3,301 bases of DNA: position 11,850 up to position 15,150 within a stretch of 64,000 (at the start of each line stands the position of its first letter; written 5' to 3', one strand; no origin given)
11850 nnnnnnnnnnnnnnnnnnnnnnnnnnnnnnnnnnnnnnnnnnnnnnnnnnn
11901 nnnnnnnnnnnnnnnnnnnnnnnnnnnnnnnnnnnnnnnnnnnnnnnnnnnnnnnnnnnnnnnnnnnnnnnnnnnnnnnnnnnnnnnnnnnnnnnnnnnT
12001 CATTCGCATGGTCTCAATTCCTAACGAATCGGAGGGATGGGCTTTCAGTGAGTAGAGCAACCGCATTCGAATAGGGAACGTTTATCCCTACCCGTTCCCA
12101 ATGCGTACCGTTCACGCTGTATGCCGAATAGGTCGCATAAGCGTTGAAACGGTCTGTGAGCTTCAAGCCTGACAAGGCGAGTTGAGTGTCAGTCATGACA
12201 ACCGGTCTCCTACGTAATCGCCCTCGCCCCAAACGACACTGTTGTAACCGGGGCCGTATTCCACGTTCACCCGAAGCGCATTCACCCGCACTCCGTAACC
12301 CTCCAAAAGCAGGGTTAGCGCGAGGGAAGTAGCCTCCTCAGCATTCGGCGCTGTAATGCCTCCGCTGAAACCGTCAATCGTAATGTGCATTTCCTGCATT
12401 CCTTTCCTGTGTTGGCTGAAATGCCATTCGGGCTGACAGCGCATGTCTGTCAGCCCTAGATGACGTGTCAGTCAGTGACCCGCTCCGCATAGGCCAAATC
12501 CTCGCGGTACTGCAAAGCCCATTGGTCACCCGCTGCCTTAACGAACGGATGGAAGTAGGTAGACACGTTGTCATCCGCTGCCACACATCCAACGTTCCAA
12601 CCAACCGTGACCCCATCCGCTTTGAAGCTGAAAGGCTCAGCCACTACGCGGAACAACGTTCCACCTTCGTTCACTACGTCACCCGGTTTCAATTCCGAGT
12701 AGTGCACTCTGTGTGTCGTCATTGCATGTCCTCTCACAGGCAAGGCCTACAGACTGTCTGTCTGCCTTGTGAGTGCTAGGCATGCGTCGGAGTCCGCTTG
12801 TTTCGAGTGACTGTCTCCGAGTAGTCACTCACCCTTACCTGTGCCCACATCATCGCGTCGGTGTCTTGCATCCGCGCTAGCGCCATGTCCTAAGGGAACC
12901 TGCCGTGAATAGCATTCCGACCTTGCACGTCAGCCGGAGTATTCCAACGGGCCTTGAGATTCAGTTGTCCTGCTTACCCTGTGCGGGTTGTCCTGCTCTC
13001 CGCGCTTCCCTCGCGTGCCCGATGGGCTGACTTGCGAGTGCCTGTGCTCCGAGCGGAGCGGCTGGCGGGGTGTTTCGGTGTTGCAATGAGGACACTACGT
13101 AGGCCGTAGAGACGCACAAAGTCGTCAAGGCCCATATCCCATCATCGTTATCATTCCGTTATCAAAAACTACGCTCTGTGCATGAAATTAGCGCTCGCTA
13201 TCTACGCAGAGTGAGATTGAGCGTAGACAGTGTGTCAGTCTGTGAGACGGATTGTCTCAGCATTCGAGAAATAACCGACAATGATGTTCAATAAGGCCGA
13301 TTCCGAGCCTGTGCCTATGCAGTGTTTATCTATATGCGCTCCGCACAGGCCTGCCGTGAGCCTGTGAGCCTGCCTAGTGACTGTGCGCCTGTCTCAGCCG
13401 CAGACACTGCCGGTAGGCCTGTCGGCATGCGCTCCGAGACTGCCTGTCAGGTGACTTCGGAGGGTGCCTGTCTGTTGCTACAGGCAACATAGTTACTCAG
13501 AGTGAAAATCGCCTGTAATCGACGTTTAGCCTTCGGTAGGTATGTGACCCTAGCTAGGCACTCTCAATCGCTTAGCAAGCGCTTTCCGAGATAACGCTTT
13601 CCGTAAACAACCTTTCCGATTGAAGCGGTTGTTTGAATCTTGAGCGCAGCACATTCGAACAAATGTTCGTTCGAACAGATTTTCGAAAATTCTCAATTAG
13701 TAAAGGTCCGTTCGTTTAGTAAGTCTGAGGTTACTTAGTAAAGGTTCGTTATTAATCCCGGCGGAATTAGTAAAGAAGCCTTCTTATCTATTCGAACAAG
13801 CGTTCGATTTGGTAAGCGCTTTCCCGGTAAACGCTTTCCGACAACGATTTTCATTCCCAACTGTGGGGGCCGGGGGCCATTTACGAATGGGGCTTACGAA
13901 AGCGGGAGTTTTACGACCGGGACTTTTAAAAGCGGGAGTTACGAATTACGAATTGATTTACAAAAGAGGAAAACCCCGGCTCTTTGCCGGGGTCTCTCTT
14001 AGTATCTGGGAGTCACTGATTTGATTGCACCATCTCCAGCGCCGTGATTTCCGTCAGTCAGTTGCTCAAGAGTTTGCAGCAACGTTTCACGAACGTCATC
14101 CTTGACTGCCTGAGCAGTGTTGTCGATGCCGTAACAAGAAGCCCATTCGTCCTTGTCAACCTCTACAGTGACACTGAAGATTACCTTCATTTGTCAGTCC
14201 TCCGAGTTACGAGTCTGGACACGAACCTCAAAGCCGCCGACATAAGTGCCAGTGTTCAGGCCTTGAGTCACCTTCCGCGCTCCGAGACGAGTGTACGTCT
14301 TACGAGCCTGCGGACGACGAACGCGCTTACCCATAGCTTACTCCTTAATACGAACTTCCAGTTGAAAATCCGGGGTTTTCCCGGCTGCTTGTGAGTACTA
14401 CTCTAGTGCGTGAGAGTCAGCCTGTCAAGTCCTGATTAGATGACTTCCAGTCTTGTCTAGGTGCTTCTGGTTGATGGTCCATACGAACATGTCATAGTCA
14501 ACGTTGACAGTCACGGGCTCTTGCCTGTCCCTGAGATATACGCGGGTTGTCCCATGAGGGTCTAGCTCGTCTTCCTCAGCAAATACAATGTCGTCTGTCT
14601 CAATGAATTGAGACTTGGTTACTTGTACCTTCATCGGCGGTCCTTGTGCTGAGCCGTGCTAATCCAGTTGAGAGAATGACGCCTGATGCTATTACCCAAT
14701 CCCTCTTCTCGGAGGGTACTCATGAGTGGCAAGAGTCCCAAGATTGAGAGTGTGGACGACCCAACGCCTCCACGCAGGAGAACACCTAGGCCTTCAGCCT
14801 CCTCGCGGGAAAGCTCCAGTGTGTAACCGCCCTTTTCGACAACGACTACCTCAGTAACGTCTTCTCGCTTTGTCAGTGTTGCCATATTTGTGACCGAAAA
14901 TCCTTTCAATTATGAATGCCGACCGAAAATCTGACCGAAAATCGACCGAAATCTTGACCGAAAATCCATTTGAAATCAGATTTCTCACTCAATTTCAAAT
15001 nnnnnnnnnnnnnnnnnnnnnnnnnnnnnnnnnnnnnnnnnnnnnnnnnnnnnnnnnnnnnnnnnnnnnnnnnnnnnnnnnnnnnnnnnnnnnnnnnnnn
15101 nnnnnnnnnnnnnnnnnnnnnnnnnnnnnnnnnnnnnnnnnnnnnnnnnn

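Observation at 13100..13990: Repeat-dense ~0.9 kb non-coding hub: candidate replication origin or master regulatory region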

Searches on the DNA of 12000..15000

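Call 6: search_rna_families(source=window, start=12000, end=15000, threshold=evalue, max_evalue=1)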
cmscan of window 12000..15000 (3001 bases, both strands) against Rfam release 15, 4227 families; matches with E-value up to 1: 3.
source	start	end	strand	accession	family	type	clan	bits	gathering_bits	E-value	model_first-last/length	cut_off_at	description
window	13962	14041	-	RF01772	rnk_pseudo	Cis-reg; leader;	-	25.6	55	0.19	1-108/108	no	Pseudomonas rnk leader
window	12413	12474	+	RF00130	mir-192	Gene; miRNA;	-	23.1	54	0.032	1-76/76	no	mir-192/215 microRNA precursor family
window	13945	14015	+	RF02621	BSnc120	Gene; sRNA;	-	20.8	114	0.23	1-88/88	no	Brucella sRNA 120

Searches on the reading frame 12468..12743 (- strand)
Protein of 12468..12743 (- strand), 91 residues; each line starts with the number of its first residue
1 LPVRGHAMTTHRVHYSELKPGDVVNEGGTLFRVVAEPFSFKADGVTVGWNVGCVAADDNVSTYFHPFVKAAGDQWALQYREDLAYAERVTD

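Call 20: search_protein_families(library=pfam, max_evalue=0.01, proteins=[window:12468-12743:-])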
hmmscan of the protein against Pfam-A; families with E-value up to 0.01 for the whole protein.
window:12468-12743:- (91 aa): 0 families

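Call 21: search_protein_families(library=phrogs, max_evalue=0.01, proteins=[window:12468-12743:-])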
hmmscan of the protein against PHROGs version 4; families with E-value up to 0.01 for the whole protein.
window:12468-12743:- (91 aa): 0 families

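Call 25: find_encoding_contigs(protein=window:12468-12743:-, flank=10000, max_places=10)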
Protein window:12468-12743:- (91 aa): no gene with exactly this product is on record in the collection.

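Call 29: find_related_loci(query=window:12468-12743:-, collection=viral_contigs, flank=6000)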
Query window:12468-12743:- (91 aa) in viral_contigs; peptide patterns used: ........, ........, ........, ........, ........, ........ (x = any residue, [..] = any of these).
1 stretches matched a pattern, but none encodes a relative of the query by tblastn (E <= 1e-3).

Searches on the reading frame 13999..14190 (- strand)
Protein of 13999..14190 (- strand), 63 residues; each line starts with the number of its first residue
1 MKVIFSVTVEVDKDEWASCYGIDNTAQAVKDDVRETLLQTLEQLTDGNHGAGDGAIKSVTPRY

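Call 20: search_protein_families(library=pfam, max_evalue=0.01, proteins=[window:13999-14190:-])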
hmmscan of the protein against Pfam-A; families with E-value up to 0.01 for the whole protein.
window:13999-14190:- (63 aa): 0 families

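Call 21: search_protein_families(library=phrogs, max_evalue=0.01, proteins=[window:13999-14190:-])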
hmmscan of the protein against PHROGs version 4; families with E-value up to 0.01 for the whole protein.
window:13999-14190:- (63 aa): 2 families
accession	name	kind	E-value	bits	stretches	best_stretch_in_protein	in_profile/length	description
phrog_2869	-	unknown function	8.4e-06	26.7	1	3-43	10-49/65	-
phrog_18600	-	DNA, RNA and nucleotide metabolism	0.008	17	1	1-21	10-30/71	DNA binding protein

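Call 26: find_encoding_contigs(protein=window:13999-14190:-, flank=10000, max_places=10)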
Protein window:13999-14190:- (63 aa): 4 contigs read that carry it; 4 places shown.
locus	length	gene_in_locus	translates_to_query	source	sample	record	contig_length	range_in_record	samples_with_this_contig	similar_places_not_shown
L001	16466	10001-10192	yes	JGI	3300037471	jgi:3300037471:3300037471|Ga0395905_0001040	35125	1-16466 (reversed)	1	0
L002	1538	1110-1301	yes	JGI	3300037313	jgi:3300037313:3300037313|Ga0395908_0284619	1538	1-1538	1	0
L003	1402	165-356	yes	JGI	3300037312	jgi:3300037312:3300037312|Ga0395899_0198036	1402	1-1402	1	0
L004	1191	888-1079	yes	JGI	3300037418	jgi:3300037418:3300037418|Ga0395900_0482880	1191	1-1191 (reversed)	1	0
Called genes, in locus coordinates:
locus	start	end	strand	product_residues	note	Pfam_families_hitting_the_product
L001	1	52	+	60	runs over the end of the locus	-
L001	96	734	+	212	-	PF12850:Metallophos_2 (weak)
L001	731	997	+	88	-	-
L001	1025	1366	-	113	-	-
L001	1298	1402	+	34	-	-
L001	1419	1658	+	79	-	-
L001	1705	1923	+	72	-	-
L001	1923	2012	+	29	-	-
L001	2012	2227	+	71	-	-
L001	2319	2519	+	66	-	-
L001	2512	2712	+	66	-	-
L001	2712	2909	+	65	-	-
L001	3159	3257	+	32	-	-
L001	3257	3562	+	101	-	-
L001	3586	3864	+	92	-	-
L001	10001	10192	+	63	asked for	-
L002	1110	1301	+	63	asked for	-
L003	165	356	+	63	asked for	-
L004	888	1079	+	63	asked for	-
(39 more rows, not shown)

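Call 28: find_related_loci(query=window:13999-14190:-, collection=viral_contigs, flank=6000)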
Query window:13999-14190:- (63 aa) in viral_contigs; peptide patterns used: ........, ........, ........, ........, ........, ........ (x = any residue, [..] = any of these).
30 stretches matched a pattern, but none encodes a relative of the query by tblastn (E <= 1e-3).

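Call 42: find_homologous_proteins(query=window:13999-14190:-, max_evalue=0.001)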
Query window:13999-14190:- (63 aa): 1 proteins with E <= 0.001 among 1 candidates.
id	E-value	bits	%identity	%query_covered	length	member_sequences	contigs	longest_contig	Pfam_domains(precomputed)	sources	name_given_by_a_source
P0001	3.2e-34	133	100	100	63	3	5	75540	-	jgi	jgi:hypothetical protein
